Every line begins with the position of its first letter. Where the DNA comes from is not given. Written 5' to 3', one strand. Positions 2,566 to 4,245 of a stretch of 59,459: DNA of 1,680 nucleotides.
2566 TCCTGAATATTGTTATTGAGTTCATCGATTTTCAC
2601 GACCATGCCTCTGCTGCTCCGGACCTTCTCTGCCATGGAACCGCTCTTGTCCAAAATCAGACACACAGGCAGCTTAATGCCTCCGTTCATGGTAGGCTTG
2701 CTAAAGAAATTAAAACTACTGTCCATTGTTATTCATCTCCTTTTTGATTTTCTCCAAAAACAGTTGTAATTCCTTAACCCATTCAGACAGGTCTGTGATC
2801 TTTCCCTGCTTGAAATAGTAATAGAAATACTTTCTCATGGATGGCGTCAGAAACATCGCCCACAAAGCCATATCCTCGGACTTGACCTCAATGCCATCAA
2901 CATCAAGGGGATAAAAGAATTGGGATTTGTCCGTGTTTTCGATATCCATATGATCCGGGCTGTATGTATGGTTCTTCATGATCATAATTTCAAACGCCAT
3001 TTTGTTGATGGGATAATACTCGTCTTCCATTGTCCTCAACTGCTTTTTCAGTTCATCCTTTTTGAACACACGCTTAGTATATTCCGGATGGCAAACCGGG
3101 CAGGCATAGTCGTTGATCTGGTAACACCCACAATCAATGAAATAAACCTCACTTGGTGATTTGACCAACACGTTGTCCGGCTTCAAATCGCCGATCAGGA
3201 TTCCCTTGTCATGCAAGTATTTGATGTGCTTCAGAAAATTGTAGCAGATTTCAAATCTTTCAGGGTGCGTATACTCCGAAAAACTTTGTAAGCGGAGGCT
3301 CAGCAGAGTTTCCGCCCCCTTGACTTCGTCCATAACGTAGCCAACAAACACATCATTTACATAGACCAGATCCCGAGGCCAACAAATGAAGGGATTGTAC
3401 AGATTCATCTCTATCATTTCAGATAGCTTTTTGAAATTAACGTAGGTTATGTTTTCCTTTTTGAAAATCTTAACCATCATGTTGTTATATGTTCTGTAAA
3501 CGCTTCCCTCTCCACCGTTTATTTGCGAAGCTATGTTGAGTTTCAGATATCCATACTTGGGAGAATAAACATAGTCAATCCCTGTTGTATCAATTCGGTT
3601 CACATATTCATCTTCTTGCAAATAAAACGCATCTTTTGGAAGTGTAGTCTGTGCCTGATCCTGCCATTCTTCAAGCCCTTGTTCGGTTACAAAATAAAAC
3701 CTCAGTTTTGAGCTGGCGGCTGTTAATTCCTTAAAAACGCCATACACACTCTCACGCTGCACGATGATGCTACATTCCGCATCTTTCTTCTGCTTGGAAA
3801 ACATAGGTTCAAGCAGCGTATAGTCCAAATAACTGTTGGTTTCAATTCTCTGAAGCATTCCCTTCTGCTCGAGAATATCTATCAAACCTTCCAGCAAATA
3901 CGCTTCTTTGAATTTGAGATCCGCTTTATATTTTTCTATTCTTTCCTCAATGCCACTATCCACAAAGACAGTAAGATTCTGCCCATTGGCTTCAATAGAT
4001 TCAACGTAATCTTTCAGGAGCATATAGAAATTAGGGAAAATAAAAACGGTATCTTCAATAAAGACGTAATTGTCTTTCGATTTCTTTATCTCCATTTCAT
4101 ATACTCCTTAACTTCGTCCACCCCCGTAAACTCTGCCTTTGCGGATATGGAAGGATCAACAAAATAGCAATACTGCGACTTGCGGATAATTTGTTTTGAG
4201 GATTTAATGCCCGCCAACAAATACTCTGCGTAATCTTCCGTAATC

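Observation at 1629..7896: TerY-P-type vWA/PP2C/kinase triad expanded to six translationally coupled genes with two membrane proteins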

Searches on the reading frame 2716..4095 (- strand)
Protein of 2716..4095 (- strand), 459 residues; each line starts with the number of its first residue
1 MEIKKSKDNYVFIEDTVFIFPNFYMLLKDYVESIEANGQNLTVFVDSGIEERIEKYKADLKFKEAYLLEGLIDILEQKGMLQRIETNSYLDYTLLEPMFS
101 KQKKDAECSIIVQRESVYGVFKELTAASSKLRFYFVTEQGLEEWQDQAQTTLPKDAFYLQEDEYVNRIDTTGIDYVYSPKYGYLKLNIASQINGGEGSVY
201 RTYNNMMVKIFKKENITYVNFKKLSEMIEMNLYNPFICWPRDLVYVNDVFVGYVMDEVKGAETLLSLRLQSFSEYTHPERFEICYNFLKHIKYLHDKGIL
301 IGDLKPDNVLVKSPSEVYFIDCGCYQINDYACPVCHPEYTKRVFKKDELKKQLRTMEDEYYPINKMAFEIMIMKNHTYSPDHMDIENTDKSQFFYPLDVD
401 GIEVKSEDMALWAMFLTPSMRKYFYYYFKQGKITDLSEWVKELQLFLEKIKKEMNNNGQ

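Call 3: search_protein_families(library=pfam, proteins=[window:2716-4095:-], max_evalue=0.1)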
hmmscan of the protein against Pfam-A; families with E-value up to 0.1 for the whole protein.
window:2716-4095:- (459 aa): 5 families
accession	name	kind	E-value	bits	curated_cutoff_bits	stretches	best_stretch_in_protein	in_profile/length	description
PF00069.31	Pkinase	-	2.4e-08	34.1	31.7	1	194-325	10-145/263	Protein kinase domain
PF10707.15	YrbL-PhoP_reg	-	0.01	16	31.5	1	248-317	75-143/185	PhoP regulatory network protein YrbL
PF09986.15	DUF2225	-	0.013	15.7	21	1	329-391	5-69/214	Uncharacterized protein conserved in bacteria (DUF2225)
PF07714.23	PK_Tyr_Ser-Thr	-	0.015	15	23.1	1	271-340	95-149/258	Protein tyrosine and serine/threonine kinase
PF01636.29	APH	-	0.051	13.8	23.2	1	296-332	167-204/239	Phosphotransferase enzyme family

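Call 4: search_protein_families(library=padloc, proteins=[window:2716-4095:-], max_evalue=0.1)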
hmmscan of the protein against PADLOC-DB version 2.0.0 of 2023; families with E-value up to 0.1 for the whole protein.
window:2716-4095:- (459 aa): 23 families
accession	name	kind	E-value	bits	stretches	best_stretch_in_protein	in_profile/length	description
PDLC03921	MkoA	-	6.4e-11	38.7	1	199-387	507-689/1607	-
PDLC04138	mad6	-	5.4e-08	30.2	1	206-323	79-198/659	mads_6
PDLC04056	PD-T4-6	-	2.1e-06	25.1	1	279-324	108-152/415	-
PDLC04042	PD-T4-6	-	7.6e-06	23.8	1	253-324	86-155/292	-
PDLC04047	PD-T4-6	-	9.6e-06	22.9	1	215-323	52-156/327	-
PDLC04060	PD-T4-6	-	1.2e-05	22.4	1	253-329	85-159/486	-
PDLC04053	PD-T4-6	-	1.6e-05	22.5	1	229-326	63-159/311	-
PDLC04058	PD-T4-6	-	2.9e-05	21.3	1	274-329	110-168/460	-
PDLC04049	PD-T4-6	-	7.1e-05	19.8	1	279-323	115-161/442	-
PDLC04048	PD-T4-6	-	0.00019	19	1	233-323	69-156/354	-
PDLC04054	PD-T4-6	-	0.00033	18.2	1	254-324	89-157/347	-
PDLC04062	PD-T4-6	-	0.00042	17.5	1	252-324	112-184/450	-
PDLC04059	PD-T4-6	-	0.00044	17.4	1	281-324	113-157/433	-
PDLC04063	PD-T4-6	-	0.00044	17.1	1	268-323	109-166/564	-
PDLC04045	PD-T4-6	-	0.001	16.1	1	265-324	126-186/350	-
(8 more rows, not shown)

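Call 5: search_protein_families(library=ncbifam, proteins=[window:2716-4095:-], max_evalue=0.1)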
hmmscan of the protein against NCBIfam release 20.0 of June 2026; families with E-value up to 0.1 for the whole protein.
window:2716-4095:- (459 aa): 13 families
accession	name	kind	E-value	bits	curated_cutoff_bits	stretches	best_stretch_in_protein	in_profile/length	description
NF058632.1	SerThrKinPrkT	equivalog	7.8e-07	28.4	280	1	195-324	33-164/322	serine/threonine protein kinase PrkT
NF009651.0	PRK13184.1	equivalog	5.2e-06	24.7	839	1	287-325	122-160/932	serine/threonine-protein kinase PknD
NF011464.0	PRK14879.1-7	equivalog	1.6e-05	24.8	246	1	274-328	99-152/221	Kae1-associated kinase Bud32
NF038151.1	lanthi_synth_III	equivalog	2.8e-05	22.7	575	1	280-321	338-379/833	class III lanthionine synthetase LanKC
NF038150.1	lanthi_synth_IV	equivalog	3.8e-05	22.2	650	1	278-341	298-363/851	class IV lanthionine synthetase LanL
TIGR03724.2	arch_bud32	equivalog_domain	6.9e-05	22.4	125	1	273-326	81-132/193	KEOPS complex kinase/ATPase Bud32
NF007671.0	PRK10345.1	equivalog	0.00045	20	227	1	251-319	76-148/210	PhoP regulatory network protein YrbL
NF045691.1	ABCF_VgaF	exception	0.0012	17.5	975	1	10-91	277-358/459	ABC-F type ribosomal protection protein Vga(F)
NF011462.0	PRK14879.1-3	equivalog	0.0013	18.5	174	1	283-324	87-127/192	Kae1-associated kinase Bud32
NF033483.0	PknB_PASTA_kin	equivalog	0.0022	17.1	450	1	254-323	85-152/563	Stk1 family PASTA domain-containing Ser/Thr kinase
NF007174.0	PRK09605.1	equivalog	0.0047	15.4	447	1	276-329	427-477/535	bifunctional N(6)-L-threonylcarbamoyladenine synthase/serine/threonine protein kinase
NF002475.0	PRK01723.1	equivalog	0.041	12.9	142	1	289-322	154-187/241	3-deoxy-D-manno-octulosonic acid kinase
NF047741.1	antiphage_MADS6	equivalog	0.05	12.1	460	0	262-321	282-342/612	methylation-associated defense system protein kinase MAD6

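Call 21: find_homologous_proteins(query=window:2716-4095:-)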
Query window:2716-4095:- (459 aa): 107 proteins with E <= 0.001 among 4268 candidates.
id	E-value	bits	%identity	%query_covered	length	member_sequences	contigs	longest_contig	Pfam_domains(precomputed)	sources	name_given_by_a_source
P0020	0.0e+0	1029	98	100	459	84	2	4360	PF00069.32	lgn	-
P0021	5.3e-275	930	88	100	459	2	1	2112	PF00069.32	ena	-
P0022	8.5e-275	930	88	100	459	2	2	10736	PF00069.32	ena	-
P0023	1.9e-274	929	88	100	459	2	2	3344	PF00069.32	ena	-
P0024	9.8e-274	926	88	100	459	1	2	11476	PF00069.32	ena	-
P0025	3.5e-273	924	88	100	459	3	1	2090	PF00069.32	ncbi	-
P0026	6.1e-266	901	85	99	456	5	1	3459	PF00069.32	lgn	-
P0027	1.5e-265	899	85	100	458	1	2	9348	PF00069.32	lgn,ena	-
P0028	7.8e-263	890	83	100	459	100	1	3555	PF00069.32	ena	-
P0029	3.2e-261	885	83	100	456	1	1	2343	PF00069.32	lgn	-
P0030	2.0e-254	863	82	100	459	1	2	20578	PF00069.32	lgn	-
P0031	8.0e-250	847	80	100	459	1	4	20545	PF00069.32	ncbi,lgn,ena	-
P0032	4.6e-249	845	79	99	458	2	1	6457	PF00069.32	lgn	-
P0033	3.1e-247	839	80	100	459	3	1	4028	PF00069.32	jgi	-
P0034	5.0e-237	805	75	100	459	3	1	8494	PF00069.32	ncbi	-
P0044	5.1e-166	571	56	99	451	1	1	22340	PF00069.32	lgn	-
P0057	1.1e-125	438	45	98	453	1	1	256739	PF00069.32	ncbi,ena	-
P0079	1.4e-99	352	43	85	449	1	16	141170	PF00069.32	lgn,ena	-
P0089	3.0e-94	335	38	96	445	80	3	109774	PF00069.32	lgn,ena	-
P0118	4.5e-60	222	33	92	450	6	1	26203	PF00069.32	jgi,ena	jgi:serine/threonine protein kinase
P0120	2.6e-31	127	34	51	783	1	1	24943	PF00069.32,PF13451.13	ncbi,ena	-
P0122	2.1e-17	81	29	50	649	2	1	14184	PF12869.14,PF00069.32,PF13451.13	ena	-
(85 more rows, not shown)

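Call 23: find_encoding_contigs(protein=P0057, flank=10000, max_places=2)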
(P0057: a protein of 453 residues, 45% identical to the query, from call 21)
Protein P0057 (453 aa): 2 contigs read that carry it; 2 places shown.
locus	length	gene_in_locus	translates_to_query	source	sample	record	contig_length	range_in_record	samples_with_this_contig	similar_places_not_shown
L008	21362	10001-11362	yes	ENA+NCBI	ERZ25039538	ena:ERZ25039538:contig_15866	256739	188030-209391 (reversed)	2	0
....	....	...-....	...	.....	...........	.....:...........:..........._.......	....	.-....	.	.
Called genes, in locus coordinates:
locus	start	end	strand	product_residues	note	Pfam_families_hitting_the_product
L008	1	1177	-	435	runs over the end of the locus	PF00860:Xan_ur_permease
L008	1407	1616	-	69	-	PF09862:DUF2089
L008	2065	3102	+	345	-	PF01145:Band_7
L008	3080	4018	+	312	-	-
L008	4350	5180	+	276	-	PF10978:DUF2785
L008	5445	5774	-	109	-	-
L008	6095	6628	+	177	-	-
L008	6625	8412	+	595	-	-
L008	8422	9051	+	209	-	PF00092:VWA (weak)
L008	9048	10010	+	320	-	PF13672:PP2C_2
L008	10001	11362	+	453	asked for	PF00069:Pkinase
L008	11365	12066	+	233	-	PF00092:VWA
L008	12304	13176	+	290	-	PF13421:Band_7_1, PF01145:Band_7 (faint)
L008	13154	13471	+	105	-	-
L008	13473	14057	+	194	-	-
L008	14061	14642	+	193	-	-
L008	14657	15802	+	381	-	PF13173:AAA_14 (faint), PF00004:AAA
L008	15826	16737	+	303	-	-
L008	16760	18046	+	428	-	PF00069:Pkinase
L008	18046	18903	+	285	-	PF13672:PP2C_2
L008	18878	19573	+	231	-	PF00092:VWA (weak), PF13519:VWA_2 (weak)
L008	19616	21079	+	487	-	PF25390:WD40_RLD, PF00415:RCC1, PF13540:RCC1_2, PF00415:RCC1, PF25390:WD40_RLD, PF00415:RCC1, PF13540:RCC1_2, PF00415:RCC1 (weak), +2 more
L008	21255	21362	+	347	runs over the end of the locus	-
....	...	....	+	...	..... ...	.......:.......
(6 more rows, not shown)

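Call 24: find_encoding_contigs(protein=P0089, flank=10000, max_places=3)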
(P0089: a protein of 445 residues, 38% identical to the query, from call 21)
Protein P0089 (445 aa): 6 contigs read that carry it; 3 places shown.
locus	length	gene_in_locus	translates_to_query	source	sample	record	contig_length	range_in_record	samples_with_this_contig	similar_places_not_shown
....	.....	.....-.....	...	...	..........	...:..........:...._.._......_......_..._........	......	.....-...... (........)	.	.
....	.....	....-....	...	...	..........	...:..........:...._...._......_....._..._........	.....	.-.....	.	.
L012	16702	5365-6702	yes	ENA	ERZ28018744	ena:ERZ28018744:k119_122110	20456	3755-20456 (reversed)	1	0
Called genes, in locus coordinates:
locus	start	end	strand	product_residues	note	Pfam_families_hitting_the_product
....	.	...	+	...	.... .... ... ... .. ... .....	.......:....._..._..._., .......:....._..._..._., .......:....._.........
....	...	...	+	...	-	-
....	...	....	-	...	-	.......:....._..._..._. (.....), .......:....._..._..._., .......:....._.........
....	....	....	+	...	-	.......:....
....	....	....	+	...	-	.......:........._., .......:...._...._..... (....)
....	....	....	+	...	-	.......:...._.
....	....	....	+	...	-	-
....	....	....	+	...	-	-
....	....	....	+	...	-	-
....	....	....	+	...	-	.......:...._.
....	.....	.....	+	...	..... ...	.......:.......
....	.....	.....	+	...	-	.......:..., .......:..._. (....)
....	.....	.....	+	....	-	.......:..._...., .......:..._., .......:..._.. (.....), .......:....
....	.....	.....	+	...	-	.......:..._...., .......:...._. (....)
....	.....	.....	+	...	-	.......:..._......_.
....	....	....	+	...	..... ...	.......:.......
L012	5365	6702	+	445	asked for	PF00069:Pkinase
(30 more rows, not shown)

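Call 25: find_encoding_contigs(protein=P0044, flank=10000, max_places=2)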
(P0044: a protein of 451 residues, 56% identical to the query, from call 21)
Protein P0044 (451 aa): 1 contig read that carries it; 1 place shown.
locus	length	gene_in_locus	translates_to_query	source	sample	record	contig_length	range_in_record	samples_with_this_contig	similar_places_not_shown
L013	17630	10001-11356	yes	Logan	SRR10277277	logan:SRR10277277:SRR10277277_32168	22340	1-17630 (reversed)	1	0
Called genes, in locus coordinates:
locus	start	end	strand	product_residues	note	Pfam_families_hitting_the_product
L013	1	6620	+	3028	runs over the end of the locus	PF16403:Bact_surface_Ig-like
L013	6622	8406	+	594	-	-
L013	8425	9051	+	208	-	-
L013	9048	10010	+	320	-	PF13672:PP2C_2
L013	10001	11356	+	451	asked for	PF00069:Pkinase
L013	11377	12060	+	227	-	-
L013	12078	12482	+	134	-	-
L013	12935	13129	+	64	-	PF12844:HTH_19 (weak), PF01381:HTH_3, PF13443:HTH_26 (weak), PF13560:HTH_31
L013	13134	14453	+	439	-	-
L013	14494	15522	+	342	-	PF00768:Peptidase_S11, PF13354:Beta-lactamase2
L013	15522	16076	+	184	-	-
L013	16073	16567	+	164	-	-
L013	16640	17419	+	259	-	PF01479:S4, PF13275:S4_2 (faint), PF00849:PseudoU_synth_2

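Call 28: find_encoding_contigs(protein=P0118, flank=10000, max_places=2)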
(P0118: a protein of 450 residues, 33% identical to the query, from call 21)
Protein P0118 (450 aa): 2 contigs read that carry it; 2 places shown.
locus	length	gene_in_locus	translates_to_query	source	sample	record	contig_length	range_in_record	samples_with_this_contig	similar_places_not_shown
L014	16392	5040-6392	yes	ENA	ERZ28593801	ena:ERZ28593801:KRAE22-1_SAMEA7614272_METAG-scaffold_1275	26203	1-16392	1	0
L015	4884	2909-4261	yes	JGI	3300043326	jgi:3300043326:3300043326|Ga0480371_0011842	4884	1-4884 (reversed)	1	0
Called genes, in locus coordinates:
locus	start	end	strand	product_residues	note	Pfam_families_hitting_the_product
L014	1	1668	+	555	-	?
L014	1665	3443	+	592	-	-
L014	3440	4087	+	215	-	-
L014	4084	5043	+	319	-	PF13672:PP2C_2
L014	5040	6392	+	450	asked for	PF00069:Pkinase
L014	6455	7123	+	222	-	PF00092:VWA, PF13519:VWA_2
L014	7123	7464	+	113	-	PF13248:Zn_ribbon_3 (weak)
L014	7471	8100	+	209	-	-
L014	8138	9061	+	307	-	-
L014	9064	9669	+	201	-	-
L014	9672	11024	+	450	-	PF13401:AAA_22 (faint), PF13173:AAA_14 (faint), PF00004:AAA, PF07728:AAA_5 (faint)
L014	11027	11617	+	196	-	-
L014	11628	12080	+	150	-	-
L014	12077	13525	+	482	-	PF20442:BrxL_N, PF13337:BrxL_ATPase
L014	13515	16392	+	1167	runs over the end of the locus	PF13676:TIR_2, PF08238:Sel1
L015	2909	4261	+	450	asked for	PF00069:Pkinase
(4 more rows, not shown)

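Call 29: find_encoding_contigs(protein=P0079, flank=10000, max_places=2)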
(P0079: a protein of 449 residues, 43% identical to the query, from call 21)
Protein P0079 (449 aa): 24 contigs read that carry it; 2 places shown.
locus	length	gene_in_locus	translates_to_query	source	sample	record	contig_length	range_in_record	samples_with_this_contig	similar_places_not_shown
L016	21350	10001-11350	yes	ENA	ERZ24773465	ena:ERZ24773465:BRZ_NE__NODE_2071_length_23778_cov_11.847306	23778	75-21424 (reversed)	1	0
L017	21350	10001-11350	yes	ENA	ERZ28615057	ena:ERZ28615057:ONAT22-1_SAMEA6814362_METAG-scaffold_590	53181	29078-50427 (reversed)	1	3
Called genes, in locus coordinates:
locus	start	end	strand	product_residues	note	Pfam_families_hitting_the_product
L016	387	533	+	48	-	-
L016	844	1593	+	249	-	-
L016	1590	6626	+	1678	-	-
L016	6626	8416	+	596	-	-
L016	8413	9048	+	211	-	-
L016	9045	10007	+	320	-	PF13672:PP2C_2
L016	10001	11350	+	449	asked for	PF00069:Pkinase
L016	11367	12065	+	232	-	PF00092:VWA, PF13519:VWA_2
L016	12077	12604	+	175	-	-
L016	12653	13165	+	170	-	-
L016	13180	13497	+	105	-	-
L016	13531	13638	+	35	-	-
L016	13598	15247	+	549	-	PF04326:SLFN_AlbA_2, PF13749:HATPase_c_4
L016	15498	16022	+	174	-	-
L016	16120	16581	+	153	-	PF00578:AhpC-TSA, PF08534:Redoxin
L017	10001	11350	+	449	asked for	PF00069:Pkinase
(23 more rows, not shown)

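Call 67: find_related_loci(query=A3, collection=viral_contigs, flank=10000)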
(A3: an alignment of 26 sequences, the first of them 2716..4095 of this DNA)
Query A3 (459 aa) in viral_contigs; peptide patterns used: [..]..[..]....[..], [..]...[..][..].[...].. (x = any residue, [..] = any of these).
47 stretches matched a pattern, but none encodes a relative of the query by tblastn (E <= 1e-3).
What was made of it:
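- On Prophage cargo (moron): There are no relatives in IMG/VR (call 67).
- Tried and rejected: A scan of viral contigs for the kinase found nothing (call 67).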

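Call 68: find_related_loci(query=A3, collection=metagenome_contigs, flank=10000)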
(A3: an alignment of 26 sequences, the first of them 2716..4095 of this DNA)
Query A3 (459 aa) in metagenome_contigs; peptide patterns used: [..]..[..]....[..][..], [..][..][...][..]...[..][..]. (x = any residue, [..] = any of these).
285 stretches matched a pattern; 37 encode a relative of the query (tblastn E <= 1e-3); 37 distinct loci.
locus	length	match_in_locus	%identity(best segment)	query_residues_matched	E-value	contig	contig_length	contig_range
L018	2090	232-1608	88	1-459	0e+0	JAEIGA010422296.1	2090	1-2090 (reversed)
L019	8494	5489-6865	75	1-459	0e+0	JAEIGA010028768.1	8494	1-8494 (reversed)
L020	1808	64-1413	57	1-455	0e+0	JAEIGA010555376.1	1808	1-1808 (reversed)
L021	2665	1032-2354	56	12-458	8e-175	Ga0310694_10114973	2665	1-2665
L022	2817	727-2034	46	7-452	3e-122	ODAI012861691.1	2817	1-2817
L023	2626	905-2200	44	12-458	2e-120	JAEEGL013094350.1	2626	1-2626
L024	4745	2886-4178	42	12-449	7e-111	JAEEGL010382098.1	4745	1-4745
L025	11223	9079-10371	41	12-449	2e-110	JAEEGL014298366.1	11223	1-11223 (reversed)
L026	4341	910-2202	41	12-449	8e-111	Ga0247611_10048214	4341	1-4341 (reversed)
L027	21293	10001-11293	41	12-449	3e-109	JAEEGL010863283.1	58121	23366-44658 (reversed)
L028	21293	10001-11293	41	12-449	3e-109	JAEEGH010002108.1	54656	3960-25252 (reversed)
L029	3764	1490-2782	41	12-449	9e-109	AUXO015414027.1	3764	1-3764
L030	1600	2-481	99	300-459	9e-113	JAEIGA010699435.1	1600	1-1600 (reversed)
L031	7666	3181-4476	39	12-449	6e-104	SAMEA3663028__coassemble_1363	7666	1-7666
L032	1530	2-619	72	250-456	1e-110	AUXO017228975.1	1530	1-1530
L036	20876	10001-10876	46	156-447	3e-87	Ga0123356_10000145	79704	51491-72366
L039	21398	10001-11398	31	1-452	5e-73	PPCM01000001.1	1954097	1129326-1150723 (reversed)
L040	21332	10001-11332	41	7-459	1e-111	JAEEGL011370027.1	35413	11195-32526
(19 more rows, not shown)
